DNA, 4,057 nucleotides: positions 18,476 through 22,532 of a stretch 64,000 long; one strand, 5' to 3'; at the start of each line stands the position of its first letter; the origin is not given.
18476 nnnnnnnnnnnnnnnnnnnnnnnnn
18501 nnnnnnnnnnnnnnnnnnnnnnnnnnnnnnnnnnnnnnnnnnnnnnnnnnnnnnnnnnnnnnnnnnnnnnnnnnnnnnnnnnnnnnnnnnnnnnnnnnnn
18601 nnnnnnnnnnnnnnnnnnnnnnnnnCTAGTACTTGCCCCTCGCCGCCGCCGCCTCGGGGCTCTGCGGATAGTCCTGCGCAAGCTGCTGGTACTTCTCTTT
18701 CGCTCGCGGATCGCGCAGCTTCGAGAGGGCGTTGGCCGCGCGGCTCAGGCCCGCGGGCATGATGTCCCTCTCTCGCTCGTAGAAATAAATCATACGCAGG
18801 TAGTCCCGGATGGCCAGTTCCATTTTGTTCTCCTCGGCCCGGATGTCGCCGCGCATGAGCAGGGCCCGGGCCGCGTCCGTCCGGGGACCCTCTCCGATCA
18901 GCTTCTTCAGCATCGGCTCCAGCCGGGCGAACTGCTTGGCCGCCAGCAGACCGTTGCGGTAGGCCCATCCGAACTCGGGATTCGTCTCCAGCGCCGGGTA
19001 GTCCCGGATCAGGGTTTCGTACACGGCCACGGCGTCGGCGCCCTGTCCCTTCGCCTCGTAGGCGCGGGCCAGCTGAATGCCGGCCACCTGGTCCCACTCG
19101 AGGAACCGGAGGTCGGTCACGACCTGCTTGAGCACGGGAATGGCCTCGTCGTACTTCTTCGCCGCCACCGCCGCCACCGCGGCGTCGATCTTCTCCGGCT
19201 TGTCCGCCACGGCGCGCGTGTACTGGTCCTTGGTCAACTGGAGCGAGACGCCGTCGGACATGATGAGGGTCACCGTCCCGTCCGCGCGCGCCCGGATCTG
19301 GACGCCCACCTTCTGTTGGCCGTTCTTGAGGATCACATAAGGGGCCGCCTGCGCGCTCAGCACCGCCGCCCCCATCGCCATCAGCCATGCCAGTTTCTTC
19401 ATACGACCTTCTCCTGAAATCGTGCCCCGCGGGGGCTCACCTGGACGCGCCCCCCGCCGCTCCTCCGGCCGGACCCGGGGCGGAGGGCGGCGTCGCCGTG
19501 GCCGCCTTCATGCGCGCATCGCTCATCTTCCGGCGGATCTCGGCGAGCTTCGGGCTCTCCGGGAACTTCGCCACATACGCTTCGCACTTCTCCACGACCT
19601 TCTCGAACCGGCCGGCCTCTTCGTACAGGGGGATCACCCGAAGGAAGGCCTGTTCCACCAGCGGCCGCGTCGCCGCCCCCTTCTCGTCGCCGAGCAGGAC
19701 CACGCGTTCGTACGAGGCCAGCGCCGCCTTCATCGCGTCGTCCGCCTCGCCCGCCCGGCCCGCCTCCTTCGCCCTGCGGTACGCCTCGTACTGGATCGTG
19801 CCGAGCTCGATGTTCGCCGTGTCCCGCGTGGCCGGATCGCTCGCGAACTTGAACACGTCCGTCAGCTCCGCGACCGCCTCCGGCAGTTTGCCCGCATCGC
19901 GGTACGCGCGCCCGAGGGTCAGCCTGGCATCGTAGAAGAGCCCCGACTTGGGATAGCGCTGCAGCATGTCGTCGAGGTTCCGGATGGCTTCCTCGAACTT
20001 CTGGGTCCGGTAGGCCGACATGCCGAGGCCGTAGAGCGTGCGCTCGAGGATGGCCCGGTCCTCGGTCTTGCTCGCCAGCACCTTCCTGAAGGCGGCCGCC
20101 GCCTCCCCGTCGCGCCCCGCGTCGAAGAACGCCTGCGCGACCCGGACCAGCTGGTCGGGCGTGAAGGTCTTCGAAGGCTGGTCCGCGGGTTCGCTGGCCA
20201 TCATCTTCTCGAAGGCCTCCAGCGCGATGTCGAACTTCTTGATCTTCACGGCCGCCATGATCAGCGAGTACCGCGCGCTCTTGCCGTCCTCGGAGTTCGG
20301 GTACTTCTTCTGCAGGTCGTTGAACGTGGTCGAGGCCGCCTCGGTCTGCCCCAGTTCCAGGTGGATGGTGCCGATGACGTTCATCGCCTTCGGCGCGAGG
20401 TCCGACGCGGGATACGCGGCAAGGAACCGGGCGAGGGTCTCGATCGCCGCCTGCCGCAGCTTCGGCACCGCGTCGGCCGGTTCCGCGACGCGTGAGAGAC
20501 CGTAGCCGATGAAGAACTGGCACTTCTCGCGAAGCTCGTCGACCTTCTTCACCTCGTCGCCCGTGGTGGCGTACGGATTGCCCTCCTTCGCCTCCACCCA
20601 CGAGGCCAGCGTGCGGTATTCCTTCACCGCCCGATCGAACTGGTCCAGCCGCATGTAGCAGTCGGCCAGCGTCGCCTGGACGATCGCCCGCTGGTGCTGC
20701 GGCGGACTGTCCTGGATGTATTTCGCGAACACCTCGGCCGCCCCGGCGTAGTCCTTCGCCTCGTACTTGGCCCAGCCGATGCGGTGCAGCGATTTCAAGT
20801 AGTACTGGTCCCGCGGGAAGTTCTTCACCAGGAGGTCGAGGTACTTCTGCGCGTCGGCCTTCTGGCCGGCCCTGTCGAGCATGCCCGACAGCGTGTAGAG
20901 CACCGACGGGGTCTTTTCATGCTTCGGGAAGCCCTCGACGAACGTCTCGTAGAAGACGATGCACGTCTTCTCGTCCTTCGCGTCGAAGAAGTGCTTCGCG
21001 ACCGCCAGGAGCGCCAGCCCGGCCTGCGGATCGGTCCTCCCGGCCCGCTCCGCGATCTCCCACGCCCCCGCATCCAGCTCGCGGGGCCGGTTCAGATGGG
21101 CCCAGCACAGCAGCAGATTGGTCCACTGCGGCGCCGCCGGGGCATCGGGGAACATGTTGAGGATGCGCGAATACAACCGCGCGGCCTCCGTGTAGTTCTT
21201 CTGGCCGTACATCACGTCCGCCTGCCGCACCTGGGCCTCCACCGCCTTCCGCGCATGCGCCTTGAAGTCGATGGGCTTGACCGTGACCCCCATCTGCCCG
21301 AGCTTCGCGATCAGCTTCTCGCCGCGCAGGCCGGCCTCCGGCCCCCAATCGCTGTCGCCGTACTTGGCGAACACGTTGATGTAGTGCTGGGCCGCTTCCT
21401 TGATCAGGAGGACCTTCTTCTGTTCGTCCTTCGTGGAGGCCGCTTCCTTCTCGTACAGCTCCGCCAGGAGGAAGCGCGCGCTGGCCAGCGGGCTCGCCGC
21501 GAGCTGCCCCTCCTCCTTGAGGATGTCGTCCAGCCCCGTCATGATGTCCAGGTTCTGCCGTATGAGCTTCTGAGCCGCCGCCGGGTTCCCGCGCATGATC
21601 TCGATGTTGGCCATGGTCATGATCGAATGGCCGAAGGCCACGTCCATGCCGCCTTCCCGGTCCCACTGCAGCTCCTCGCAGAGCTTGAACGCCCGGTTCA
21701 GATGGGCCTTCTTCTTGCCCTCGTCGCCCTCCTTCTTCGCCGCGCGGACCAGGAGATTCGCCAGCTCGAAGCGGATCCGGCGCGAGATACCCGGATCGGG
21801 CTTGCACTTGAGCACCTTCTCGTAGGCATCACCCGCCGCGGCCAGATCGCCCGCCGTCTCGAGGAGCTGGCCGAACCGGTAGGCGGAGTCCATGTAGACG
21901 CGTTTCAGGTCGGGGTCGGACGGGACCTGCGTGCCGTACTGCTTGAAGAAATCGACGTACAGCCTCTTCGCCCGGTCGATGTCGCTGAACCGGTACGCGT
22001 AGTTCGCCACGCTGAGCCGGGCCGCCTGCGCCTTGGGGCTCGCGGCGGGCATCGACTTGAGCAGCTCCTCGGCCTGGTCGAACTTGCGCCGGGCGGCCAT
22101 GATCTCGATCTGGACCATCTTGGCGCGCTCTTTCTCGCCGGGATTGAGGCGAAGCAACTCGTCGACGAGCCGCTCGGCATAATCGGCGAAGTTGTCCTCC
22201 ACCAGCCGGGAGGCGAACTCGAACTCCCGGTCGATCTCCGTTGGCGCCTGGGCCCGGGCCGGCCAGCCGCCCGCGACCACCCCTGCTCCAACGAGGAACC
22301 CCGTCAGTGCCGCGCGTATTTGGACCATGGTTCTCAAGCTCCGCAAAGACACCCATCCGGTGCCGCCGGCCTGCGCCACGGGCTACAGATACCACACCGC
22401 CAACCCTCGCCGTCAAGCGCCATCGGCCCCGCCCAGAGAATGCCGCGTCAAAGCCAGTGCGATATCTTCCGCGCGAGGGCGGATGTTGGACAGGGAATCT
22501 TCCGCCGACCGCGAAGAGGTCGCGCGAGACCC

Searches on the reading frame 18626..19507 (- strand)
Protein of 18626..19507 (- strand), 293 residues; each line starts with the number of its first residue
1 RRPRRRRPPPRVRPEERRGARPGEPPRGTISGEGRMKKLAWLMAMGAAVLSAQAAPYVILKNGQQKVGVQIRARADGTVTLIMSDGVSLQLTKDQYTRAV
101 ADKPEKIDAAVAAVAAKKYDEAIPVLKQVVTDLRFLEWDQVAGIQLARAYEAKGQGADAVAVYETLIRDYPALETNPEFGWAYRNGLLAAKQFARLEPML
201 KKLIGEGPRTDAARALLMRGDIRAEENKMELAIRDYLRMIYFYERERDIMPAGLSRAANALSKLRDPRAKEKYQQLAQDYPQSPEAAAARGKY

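Call 43: search_protein_families(library=pfam, proteins=[window:18626-19507:-], max_evalue=0.001)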
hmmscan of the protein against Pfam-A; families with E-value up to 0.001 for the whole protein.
window:18626-19507:- (293 aa): 6 families
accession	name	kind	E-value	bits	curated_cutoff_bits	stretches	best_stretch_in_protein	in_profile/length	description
PF13174.12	TPR_6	-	4.4e-10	40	26.3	0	145-171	5-31/33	Tetratricopeptide repeat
PF14559.12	TPR_19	-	5.8e-06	27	25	1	113-171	1-56/68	Tetratricopeptide repeat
PF13428.12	TPR_14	-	1.1e-05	26.1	23.5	0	144-172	5-33/44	Tetratricopeptide repeat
PF13432.12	TPR_16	-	2.5e-05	25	32.7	0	210-241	28-58/65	Tetratricopeptide repeat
PF13176.12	TPR_7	-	5.9e-05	23.3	27.9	0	145-167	4-26/36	Tetratricopeptide repeat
PF13525.12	YfiO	-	0.00011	22.5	25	0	109-194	11-94/203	Outer membrane lipoprotein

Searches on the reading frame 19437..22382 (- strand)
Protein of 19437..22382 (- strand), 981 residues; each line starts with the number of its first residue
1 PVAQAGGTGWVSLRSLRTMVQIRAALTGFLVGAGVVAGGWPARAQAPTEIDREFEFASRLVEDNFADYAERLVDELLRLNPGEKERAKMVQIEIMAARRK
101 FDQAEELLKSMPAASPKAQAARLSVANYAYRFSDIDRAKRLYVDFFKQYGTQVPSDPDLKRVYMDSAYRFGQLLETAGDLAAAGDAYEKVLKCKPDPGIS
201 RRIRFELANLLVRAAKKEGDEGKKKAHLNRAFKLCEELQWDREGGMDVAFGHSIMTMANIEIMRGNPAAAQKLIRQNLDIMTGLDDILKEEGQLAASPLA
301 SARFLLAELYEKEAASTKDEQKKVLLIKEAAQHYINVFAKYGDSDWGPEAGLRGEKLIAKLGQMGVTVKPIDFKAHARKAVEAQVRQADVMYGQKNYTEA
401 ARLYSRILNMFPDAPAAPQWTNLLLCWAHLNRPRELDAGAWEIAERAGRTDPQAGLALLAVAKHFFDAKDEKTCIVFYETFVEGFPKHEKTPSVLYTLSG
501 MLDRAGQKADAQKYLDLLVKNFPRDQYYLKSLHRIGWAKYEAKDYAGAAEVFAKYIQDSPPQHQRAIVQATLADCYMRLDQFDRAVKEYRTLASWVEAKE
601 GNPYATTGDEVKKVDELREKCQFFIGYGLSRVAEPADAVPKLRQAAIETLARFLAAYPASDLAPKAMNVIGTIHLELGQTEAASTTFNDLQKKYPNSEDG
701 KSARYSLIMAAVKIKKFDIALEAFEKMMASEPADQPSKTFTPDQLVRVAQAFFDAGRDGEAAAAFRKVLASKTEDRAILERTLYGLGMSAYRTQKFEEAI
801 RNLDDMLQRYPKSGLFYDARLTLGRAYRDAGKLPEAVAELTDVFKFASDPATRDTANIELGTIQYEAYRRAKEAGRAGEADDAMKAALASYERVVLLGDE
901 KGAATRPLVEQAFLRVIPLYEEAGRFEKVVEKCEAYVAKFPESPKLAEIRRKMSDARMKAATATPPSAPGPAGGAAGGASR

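Call 43: search_protein_families(library=pfam, proteins=[window:19437-22382:-], max_evalue=0.001)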
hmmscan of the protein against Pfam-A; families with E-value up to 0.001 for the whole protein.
window:19437-22382:- (981 aa): 17 families
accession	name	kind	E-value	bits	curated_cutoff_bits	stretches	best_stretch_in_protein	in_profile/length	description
PF07719.23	TPR_2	-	1.5e-26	90.7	27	0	782-812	3-33/34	Tetratricopeptide repeat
PF13174.12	TPR_6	-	3.1e-26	90.6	26.3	0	783-813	3-33/33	Tetratricopeptide repeat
PF13428.12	TPR_14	-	4.3e-25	86.1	23.5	0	382-417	2-37/44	Tetratricopeptide repeat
PF14559.12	TPR_19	-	3e-24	85.6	25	2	541-593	3-52/68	Tetratricopeptide repeat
PF13432.12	TPR_16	-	3.6e-21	75.7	32.7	1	784-839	1-53/65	Tetratricopeptide repeat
PF13525.12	YfiO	-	7.2e-15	55.7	25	1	781-841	6-66/203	Outer membrane lipoprotein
PF13424.12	TPR_12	-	8e-15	55.2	30.1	0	781-843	4-71/77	Tetratricopeptide repeat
PF13181.12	TPR_8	-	1.5e-11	43.9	25.7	0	167-196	4-33/34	Tetratricopeptide repeat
PF00515.34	TPR_1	-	1.5e-10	40.9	27.8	0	781-812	2-33/34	Tetratricopeptide repeat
PF09976.15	TPR_21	-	3.5e-10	40.4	25.5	0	493-588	40-135/193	Tetratricopeptide repeat-like domain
PF24575.1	TPR_Slam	-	2.8e-07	31.4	35.2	0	171-217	54-97/104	Surface lipoprotein assembly modifier, N-terminal TPR repeats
PF23914.1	TPR_CcmH_CycH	-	3.4e-07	30.7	42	0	712-812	61-153/158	Cytochrome c-type biogenesis protein H TPR domain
PF13512.12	TPR_18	-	7.4e-06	26.6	21.9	0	775-820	98-142/145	Tetratricopeptide repeat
PF25064.1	ARM_TT21_5th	-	9.8e-06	26.3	27.8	0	383-413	3-33/117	TT21 fifth ARM repeats domain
PF12895.13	ANAPC3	-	3.5e-05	24.4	27.2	0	664-726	23-81/82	Anaphase-promoting complex, cyclosome, subunit 3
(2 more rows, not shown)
